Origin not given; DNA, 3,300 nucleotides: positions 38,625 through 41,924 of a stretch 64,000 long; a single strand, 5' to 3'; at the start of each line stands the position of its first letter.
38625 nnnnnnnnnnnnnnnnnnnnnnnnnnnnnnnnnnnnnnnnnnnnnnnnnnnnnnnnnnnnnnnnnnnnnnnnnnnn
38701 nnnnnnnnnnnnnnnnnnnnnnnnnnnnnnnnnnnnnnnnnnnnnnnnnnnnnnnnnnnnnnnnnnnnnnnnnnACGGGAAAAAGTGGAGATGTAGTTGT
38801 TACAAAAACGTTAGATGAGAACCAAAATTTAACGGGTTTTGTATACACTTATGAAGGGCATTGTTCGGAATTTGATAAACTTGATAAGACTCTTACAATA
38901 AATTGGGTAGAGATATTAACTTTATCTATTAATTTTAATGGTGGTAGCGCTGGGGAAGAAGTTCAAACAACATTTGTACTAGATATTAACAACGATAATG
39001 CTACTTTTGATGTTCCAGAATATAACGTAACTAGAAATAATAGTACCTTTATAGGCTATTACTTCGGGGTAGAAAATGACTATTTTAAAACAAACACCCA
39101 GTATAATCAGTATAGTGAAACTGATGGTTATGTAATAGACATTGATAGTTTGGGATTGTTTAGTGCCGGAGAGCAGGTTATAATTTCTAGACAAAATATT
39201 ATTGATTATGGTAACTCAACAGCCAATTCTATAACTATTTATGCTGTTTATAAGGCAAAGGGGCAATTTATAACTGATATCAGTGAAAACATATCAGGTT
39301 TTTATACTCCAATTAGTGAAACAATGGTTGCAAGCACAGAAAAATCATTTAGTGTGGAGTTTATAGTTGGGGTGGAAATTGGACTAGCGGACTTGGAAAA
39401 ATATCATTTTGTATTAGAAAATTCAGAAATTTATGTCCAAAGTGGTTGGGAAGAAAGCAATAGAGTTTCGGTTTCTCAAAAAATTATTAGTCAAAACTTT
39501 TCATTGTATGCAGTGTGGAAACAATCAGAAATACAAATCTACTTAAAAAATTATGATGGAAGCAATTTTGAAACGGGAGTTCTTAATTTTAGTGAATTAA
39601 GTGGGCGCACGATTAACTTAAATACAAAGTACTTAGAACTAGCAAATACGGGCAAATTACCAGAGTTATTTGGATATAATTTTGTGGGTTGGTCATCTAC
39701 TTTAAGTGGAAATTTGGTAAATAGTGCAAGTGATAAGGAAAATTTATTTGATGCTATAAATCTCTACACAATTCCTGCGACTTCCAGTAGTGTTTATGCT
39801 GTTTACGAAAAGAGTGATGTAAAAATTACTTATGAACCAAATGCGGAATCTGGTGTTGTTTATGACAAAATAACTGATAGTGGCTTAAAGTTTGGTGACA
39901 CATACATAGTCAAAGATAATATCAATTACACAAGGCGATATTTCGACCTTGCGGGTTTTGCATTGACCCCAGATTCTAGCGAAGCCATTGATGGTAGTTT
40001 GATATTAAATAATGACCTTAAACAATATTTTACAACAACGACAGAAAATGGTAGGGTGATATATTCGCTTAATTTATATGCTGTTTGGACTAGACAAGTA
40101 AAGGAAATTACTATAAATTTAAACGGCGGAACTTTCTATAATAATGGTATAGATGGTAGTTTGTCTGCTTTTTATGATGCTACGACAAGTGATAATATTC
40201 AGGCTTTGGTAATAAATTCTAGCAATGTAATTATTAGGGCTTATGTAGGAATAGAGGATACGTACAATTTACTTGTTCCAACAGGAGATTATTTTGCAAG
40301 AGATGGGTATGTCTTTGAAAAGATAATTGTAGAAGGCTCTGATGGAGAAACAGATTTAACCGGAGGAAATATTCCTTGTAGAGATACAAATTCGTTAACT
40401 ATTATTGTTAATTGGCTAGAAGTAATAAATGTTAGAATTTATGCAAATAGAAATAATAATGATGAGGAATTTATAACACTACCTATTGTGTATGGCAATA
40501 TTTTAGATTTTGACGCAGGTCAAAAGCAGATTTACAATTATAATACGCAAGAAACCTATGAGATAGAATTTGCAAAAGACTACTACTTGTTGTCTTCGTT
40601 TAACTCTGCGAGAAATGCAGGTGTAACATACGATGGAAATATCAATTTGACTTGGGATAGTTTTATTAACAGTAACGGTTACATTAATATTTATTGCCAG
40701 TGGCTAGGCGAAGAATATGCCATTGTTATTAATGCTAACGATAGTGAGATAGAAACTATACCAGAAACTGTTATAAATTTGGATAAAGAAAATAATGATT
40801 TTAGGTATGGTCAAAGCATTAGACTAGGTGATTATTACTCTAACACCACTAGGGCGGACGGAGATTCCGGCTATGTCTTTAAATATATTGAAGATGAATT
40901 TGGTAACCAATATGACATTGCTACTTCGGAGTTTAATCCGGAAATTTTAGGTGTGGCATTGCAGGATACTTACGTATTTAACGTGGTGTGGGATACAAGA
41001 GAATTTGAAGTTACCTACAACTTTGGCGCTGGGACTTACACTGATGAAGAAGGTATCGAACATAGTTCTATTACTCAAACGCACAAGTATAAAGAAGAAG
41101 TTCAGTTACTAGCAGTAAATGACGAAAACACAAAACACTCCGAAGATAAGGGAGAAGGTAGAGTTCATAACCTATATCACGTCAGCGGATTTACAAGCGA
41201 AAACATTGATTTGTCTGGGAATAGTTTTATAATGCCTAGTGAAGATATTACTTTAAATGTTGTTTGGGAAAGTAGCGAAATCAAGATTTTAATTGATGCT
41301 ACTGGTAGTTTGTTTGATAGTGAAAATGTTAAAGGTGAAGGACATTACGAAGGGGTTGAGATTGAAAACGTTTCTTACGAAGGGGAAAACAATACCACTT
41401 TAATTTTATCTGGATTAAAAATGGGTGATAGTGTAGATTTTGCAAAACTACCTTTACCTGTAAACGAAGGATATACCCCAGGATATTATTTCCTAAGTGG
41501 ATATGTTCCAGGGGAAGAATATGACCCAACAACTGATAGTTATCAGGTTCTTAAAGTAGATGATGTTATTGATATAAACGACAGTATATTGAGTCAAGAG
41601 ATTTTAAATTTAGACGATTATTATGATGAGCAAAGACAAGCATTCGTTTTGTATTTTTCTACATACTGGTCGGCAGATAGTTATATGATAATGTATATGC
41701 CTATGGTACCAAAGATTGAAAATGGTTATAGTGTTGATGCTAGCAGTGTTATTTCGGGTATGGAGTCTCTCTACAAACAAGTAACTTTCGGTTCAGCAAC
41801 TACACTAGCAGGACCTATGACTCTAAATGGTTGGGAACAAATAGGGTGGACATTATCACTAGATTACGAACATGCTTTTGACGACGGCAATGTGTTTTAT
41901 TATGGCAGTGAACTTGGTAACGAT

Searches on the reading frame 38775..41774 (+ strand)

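Call 33: search_protein_families(library=pfam, proteins=[window:38775-41774:+], max_evalue=0.1)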
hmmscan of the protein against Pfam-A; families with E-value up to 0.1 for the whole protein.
window:38775-41774:+ (1000 aa): 2 families
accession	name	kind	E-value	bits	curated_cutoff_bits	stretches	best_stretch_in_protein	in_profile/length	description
PF18781.7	Phage_spike_2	-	0.003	18.3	25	1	446-487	7-49/76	Phage spike trimer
PF18998.6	Flg_new_2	-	0.016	15.6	23.6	0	300-346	34-71/73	Divergent InlB B-repeat domain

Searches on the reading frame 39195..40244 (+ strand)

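Call 71: search_protein_families(library=pfam, proteins=[window:39195-40244:+], max_evalue=1)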
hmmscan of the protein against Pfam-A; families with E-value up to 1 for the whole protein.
window:39195-40244:+ (350 aa): 3 families
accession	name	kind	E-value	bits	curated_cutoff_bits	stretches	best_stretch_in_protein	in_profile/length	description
PF18781.7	Phage_spike_2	-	0.00093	20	25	1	306-346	7-48/76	Phage spike trimer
PF18998.6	Flg_new_2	-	0.032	14.6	23.6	1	160-206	34-71/73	Divergent InlB B-repeat domain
PF09479.16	Flg_new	-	0.35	11.4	27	1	136-177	8-50/65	Listeria-Bacteroides repeat domain (List_Bact_rpt)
